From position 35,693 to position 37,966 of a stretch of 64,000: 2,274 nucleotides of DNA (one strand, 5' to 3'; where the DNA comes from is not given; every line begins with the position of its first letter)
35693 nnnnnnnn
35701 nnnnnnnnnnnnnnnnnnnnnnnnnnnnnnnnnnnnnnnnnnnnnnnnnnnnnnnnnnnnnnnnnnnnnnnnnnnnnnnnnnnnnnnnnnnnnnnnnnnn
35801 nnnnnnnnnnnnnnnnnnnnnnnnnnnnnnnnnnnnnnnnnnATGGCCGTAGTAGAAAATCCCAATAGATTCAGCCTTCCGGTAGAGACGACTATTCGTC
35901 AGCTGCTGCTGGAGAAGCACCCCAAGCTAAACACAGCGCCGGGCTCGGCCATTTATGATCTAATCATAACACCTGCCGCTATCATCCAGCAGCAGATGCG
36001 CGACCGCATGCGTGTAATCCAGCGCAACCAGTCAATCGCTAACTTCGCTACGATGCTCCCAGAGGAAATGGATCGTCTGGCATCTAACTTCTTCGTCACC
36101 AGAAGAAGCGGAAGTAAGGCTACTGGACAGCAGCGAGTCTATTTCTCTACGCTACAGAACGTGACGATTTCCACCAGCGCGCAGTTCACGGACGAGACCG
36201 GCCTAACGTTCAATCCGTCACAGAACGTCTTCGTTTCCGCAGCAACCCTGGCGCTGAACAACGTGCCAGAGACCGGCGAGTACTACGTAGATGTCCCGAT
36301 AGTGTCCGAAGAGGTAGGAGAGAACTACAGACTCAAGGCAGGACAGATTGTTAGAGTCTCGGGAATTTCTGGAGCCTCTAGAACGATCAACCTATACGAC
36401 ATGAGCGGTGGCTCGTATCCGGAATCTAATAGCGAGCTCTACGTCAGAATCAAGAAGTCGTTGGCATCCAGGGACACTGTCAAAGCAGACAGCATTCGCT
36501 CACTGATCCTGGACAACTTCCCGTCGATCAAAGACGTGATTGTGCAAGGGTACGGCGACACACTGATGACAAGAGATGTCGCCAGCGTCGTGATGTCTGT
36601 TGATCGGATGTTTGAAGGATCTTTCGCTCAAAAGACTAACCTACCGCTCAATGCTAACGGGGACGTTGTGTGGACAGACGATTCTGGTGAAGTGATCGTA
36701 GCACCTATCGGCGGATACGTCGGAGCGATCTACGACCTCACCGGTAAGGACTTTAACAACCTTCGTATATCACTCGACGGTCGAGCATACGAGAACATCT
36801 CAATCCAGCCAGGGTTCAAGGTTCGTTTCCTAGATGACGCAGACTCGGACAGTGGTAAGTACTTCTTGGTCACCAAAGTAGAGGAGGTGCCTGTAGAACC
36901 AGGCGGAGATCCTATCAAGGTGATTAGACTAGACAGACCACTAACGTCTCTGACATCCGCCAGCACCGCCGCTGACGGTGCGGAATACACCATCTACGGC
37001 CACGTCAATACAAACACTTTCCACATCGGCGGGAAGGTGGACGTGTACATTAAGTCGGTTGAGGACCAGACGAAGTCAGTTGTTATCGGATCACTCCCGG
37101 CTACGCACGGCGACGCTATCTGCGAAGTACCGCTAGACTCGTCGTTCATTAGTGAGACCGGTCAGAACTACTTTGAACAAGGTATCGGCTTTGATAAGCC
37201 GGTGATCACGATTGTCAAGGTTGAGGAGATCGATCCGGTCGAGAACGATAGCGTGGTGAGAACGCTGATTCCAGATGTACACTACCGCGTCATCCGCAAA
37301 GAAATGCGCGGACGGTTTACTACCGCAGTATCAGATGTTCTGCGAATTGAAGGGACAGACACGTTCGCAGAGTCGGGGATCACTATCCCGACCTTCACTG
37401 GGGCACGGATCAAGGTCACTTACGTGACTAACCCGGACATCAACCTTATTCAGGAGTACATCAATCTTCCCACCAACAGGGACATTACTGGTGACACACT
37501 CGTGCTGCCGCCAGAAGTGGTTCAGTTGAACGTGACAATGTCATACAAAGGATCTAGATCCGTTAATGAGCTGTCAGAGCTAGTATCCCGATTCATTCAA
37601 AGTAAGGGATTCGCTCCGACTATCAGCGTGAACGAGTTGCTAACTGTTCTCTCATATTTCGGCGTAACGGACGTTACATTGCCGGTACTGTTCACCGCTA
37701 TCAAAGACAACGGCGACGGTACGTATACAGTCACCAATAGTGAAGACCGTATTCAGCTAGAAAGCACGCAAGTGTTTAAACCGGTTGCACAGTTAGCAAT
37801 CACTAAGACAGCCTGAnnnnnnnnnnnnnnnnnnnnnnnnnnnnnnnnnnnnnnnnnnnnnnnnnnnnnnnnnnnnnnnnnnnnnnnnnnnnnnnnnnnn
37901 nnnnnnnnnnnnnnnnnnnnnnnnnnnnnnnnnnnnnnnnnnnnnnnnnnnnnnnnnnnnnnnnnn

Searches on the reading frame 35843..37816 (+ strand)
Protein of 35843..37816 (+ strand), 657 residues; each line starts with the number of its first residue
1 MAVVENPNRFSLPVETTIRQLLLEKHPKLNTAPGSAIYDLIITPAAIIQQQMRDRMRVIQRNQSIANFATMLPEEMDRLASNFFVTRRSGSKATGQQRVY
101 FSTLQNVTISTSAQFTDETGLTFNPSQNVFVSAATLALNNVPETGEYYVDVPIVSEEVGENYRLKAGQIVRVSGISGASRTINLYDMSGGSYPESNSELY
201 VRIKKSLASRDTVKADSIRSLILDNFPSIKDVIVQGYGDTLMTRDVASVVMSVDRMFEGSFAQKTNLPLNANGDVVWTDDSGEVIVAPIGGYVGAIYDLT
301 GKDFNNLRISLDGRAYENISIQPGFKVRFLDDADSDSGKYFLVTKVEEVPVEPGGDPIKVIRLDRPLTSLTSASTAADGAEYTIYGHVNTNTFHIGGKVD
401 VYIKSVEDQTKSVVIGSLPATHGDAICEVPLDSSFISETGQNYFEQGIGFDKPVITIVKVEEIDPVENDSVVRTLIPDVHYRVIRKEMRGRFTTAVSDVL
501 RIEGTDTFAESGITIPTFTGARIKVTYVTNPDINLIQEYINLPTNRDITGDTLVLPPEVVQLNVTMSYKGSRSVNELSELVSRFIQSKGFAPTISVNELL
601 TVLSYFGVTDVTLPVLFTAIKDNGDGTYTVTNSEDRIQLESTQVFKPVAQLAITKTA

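Call 8: search_protein_families(library=pfam, proteins=[window:35843-37816:+], max_evalue=0.01)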
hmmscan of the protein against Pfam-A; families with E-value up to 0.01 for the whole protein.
window:35843-37816:+ (657 aa): 1 family
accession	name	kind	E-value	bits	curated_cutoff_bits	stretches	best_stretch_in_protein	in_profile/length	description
PF04865.19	Baseplate_J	-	1.7e-09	37.8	21.1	1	74-210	3-129/255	Baseplate J-like protein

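Call 53: search_dna_similar(query=window:35843-37816:+, collection=phages, mode=protein, max_rows=12)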
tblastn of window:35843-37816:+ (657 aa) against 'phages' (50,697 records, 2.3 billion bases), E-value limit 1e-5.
Records with a match: 12; places in all: 12; records where one place covers at least 80% of the query: 0.
Best place of each record, by identity: <60% 12.
By first word of the organism name: Gordonia 6; Vibrio 3; Bacillus 2; Salmonella 1.
By host as written in the record: Gordonia terrae 3612 5; - 3; Bacillus megaterium str. ATCC 43725 2; Salmonella enterica subsp. enterica serovar Typhimurium ATCC 14028 1; Gordonia terrae CAG3 1.
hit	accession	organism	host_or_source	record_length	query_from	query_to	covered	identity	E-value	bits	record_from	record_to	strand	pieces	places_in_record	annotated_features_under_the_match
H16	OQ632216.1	Salmonella phage Arash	Salmonella enterica subsp. enterica ...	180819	15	249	36%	29.2%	5e-15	86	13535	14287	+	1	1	structural protein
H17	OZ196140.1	Vibrio phage D181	Seawater and oysters mix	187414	12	249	36%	25.8%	1e-10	71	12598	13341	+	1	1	hypothetical protein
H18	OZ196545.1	Vibrio phage D148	Seawater and oysters mix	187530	12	249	36%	25.8%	1e-10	71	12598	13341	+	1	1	hypothetical protein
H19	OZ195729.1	Vibrio phage D69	Seawater and oysters mix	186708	12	249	36%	25.0%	2e-7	61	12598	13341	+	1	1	hypothetical protein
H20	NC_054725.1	Gordonia phage Skog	Gordonia terrae 3612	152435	75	290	33%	24.9%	8e-6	56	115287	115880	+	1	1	193: baseplate wedge subunit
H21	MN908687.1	Gordonia phage Skog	Gordonia terrae 3612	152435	75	290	33%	24.9%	8e-6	56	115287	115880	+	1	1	193: baseplate J protein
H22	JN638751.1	Bacillus phage G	Bacillus megaterium str. ATCC 43725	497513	27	245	33%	24.3%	1e-11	74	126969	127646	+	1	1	188: gp188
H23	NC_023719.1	Bacillus phage G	Bacillus megaterium str. ATCC 43725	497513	27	245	33%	24.3%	1e-11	74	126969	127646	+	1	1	188: baseplate wedge subunit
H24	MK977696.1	Gordonia phage SCentae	Gordonia terrae 3612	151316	75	233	24%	27.3%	3e-6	57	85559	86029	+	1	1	129: baseplate wedge protein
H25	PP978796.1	Gordonia phage CherryTomatoes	Gordonia terrae CAG3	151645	75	233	24%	27.3%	3e-6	57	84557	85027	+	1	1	129: baseplate J protein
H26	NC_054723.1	Gordonia phage Pupper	Gordonia terrae 3612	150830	75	233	24%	27.3%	3e-6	57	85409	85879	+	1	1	130: baseplate wedge subunit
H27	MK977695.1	Gordonia phage Pupper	Gordonia terrae 3612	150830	75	233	24%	27.3%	3e-6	57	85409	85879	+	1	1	130: baseplate wedge protein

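Call 90: get_annotated_region(hit=H16, flank=20000)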
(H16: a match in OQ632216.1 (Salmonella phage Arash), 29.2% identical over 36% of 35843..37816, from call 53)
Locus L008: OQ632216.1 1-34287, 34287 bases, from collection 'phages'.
description: Salmonella phage Arash, complete genome.
organism: Salmonella phage Arash (NCBI taxid 3038319)
taxonomy: Viruses; Duplodnaviria; Heunggongvirae; Uroviricota; Caudoviricetes
host: Salmonella enterica subsp. enterica serovar Typhimurium ATCC 14028; source: hospital sewage UZ Leuven; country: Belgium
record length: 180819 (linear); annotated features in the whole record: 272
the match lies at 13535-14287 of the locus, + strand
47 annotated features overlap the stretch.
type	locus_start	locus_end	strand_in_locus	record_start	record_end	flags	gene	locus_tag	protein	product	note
CDS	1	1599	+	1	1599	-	-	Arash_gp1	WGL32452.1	large terminase subunit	-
CDS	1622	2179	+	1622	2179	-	-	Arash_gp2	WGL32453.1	hypothetical protein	-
CDS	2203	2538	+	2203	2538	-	-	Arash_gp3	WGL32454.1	hypothetical protein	-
CDS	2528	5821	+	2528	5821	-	-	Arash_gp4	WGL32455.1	structural protein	-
CDS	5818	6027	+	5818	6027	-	-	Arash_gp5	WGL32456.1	hypothetical protein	-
CDS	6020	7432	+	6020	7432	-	-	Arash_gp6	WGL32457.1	structural protein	-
CDS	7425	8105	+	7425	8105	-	-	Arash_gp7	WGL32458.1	structural protein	-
CDS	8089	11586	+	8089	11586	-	-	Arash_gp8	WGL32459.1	cell wall hydrolase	cell wall hydrolase, structural protein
CDS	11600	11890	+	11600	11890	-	-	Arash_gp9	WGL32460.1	hypothetical protein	-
CDS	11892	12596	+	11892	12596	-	-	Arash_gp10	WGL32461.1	RNA polymerase sigma factor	RNA polymerase sigma factor RpoS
CDS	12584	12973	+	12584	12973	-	-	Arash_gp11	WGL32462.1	hypothetical protein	-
CDS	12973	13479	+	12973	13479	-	-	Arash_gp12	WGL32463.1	structural protein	-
CDS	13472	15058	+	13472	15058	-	-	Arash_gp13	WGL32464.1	structural protein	-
CDS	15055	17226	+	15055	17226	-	-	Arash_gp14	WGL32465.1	structural protein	-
CDS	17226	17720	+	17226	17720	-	-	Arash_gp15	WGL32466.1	structural protein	-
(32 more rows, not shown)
